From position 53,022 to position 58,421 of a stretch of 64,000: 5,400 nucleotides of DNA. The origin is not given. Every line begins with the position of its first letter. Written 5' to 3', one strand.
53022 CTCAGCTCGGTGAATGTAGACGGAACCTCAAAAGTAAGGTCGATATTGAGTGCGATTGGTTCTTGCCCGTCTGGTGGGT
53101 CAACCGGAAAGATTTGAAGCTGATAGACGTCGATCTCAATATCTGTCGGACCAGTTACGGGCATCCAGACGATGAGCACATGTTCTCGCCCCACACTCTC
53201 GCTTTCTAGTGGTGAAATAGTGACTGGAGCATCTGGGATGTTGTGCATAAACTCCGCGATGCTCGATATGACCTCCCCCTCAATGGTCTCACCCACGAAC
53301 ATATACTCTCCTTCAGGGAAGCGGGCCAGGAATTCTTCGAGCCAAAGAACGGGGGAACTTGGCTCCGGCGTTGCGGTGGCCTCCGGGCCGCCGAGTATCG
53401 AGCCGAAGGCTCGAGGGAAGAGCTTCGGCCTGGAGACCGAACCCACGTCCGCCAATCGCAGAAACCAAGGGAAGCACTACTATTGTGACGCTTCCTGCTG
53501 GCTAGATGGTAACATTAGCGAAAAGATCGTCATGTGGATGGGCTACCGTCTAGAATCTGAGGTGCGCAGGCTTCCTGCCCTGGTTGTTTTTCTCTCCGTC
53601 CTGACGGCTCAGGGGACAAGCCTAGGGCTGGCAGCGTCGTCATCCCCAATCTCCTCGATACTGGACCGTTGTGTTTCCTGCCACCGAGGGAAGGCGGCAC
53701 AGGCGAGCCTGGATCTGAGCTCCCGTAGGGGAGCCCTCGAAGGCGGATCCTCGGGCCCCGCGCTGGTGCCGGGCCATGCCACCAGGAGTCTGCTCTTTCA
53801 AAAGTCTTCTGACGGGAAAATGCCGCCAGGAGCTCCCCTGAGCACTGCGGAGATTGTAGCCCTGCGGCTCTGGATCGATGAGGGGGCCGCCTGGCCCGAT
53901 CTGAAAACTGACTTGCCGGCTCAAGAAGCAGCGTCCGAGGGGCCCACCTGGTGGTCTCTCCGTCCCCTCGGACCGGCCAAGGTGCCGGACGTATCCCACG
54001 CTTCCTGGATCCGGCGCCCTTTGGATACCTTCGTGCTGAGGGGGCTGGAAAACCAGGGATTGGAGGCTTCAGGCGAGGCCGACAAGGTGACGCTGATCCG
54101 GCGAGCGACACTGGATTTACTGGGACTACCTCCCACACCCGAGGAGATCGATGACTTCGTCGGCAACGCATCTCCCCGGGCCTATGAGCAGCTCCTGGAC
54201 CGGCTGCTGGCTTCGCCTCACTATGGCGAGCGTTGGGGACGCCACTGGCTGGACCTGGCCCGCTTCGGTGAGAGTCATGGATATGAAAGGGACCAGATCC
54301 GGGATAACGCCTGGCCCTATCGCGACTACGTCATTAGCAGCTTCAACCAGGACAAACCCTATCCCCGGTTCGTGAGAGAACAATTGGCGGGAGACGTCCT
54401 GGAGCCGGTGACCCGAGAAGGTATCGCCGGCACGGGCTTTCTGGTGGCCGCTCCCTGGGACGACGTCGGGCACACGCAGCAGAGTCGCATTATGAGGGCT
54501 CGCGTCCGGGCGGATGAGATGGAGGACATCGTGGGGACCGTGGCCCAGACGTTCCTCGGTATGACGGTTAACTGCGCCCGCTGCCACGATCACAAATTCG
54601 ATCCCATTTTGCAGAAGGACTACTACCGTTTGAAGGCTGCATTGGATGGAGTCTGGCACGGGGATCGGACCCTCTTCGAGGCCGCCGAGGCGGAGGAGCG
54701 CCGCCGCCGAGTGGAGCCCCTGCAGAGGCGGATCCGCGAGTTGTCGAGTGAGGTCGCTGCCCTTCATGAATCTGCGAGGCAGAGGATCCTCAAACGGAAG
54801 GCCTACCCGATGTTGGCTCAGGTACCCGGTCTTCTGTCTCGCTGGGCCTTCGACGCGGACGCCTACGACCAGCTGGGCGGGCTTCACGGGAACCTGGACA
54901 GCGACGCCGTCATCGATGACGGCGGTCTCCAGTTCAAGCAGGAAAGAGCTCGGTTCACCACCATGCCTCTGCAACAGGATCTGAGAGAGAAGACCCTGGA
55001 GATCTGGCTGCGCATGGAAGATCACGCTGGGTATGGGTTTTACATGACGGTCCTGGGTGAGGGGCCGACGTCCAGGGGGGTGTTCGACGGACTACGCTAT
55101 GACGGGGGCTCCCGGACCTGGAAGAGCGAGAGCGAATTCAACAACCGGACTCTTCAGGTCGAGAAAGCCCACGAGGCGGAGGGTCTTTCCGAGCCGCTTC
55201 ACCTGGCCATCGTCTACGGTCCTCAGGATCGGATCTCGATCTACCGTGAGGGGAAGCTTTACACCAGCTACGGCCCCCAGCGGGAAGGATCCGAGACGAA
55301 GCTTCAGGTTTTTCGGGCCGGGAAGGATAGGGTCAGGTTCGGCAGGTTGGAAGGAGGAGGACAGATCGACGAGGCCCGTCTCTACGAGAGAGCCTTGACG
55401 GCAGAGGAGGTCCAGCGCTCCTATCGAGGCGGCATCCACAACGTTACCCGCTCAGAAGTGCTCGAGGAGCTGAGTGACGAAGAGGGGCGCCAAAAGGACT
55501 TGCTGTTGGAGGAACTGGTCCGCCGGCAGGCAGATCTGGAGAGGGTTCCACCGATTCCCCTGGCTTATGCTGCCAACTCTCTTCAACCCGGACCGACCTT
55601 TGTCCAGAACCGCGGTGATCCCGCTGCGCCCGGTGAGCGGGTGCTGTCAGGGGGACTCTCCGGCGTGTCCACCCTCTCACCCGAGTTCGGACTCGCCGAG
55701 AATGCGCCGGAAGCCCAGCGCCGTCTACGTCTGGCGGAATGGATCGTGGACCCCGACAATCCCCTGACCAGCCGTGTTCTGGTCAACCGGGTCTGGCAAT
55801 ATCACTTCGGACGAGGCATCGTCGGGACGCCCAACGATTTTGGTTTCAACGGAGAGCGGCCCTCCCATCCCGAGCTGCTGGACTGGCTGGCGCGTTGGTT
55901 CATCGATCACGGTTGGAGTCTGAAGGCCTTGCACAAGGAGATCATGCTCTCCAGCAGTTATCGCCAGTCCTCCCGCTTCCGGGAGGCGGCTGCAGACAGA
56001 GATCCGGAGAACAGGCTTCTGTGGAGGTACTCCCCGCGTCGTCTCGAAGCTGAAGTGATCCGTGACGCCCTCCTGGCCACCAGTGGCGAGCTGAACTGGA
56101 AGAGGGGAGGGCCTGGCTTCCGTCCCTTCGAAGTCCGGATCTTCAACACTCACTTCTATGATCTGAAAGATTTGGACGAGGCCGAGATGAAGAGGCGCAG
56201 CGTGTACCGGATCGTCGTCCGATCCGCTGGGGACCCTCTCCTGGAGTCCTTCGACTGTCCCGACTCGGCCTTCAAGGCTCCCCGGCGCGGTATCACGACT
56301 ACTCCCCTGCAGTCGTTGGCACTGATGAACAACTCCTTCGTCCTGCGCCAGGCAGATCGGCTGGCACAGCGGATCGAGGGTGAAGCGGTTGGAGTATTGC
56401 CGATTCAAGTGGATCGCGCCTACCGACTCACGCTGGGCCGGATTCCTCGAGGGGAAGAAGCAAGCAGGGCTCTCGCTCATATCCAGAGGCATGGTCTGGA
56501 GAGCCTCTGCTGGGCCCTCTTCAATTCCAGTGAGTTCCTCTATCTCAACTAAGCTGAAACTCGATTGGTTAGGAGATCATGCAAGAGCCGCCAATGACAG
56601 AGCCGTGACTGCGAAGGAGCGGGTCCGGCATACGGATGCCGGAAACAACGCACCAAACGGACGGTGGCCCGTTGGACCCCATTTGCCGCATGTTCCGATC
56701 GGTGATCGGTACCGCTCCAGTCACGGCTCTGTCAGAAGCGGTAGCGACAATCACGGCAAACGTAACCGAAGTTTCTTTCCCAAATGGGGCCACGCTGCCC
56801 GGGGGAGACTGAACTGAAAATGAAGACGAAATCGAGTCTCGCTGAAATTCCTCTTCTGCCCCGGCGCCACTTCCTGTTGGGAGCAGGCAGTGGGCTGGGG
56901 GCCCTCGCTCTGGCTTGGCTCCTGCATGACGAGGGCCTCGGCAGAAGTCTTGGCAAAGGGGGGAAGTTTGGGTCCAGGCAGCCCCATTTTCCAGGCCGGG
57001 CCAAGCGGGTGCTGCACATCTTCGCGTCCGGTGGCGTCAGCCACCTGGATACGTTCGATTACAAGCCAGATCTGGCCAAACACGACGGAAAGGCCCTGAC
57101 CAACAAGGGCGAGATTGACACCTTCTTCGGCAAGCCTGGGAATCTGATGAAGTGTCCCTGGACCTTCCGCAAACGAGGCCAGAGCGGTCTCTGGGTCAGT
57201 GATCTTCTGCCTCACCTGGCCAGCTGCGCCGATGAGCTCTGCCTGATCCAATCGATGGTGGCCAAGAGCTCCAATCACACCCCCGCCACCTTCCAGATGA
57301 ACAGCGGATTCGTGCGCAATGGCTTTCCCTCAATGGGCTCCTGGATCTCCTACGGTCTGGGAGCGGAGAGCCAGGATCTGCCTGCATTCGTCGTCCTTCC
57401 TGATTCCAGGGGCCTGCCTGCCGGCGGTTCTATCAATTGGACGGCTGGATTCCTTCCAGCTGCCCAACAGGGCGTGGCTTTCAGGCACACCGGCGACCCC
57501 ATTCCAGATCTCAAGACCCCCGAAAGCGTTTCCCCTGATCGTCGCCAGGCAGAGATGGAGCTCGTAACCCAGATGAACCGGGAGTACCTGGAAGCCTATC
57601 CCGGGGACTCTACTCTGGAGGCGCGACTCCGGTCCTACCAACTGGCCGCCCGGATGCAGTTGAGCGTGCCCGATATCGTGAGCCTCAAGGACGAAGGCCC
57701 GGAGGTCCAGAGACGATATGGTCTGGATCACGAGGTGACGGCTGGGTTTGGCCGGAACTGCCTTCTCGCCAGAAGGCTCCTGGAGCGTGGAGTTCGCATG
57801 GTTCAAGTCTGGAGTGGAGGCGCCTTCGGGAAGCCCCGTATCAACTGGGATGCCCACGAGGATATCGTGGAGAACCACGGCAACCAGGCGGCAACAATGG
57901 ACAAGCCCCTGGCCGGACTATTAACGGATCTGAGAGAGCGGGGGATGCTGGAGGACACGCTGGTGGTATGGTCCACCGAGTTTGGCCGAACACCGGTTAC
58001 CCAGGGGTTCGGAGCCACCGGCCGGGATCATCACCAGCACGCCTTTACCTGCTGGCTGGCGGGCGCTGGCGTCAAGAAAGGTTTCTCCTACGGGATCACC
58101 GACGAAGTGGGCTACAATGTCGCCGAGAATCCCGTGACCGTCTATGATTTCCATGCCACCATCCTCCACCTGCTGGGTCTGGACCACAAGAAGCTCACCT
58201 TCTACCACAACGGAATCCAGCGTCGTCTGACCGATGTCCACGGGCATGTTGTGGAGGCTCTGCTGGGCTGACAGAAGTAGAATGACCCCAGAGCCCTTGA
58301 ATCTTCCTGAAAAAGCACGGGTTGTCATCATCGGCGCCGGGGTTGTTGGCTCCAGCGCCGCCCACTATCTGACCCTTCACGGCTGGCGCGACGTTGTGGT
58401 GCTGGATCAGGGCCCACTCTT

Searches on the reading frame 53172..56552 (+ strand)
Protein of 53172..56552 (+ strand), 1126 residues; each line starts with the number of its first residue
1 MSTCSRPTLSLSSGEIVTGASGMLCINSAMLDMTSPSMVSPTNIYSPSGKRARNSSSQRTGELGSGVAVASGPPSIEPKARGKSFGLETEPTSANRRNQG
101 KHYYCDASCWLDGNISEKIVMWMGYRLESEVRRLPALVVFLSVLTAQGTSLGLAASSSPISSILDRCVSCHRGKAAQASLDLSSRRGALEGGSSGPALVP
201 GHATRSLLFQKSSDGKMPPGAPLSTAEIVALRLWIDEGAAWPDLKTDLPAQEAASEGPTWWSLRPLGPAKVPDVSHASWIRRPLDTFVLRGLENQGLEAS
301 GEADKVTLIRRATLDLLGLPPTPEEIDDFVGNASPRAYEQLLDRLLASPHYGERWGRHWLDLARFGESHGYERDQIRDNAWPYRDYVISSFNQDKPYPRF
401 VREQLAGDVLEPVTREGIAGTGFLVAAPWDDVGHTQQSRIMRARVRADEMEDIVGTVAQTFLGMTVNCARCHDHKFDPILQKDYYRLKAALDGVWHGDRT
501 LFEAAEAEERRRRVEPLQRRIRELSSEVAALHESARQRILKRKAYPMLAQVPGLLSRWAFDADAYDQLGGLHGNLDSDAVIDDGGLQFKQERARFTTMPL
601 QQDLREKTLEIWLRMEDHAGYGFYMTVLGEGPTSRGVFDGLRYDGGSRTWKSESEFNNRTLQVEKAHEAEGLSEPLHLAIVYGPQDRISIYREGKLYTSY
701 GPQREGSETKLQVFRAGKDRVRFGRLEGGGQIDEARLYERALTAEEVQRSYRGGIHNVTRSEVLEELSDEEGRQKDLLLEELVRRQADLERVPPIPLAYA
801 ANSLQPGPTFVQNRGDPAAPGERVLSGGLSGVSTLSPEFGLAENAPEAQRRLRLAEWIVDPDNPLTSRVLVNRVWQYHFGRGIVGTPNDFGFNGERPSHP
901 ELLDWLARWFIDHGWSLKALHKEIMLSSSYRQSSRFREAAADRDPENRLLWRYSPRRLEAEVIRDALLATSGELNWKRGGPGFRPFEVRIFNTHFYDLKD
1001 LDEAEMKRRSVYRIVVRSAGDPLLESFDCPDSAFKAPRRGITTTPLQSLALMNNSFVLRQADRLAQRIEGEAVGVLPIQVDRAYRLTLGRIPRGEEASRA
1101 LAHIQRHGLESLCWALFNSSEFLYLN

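Call 69: search_protein_families(library=pfam, proteins=[window:53172-56552:+], max_evalue=0.001)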
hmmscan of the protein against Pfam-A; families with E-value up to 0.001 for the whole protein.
window:53172-56552:+ (1126 aa): 5 families
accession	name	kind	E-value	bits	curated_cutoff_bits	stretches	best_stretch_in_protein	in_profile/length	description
PF07587.16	PSD1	-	1.4e-92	309.9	28.5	1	850-1102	1-242/244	Protein of unknown function (DUF1553)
PF07583.16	PSCyt2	-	6.5e-81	271.7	29.8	1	283-492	1-205/209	Protein of unknown function (DUF1549)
PF07635.16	PSCyt1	-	2.4e-10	41.3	22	1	167-219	1-57/59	Planctomycete cytochrome C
PF13385.13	Laminin_G_3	-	2.2e-07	31.6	27.6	1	606-748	18-151/151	Concanavalin A-like lectin/glucanases superfamily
PF13442.11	Cytochrome_CBB3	-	0.00086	20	27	0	166-235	13-68/68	Cytochrome C oxidase, cbb3-type, subunit III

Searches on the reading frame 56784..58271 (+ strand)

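Call 69: search_protein_families(library=pfam, proteins=[window:56784-58271:+], max_evalue=0.001)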
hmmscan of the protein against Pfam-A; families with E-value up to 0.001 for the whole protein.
window:56784-58271:+ (495 aa): 1 family
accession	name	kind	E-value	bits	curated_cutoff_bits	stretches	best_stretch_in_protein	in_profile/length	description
PF07394.17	DUF1501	-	8.3e-150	499.7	27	1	73-494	1-390/390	Protein of unknown function (DUF1501)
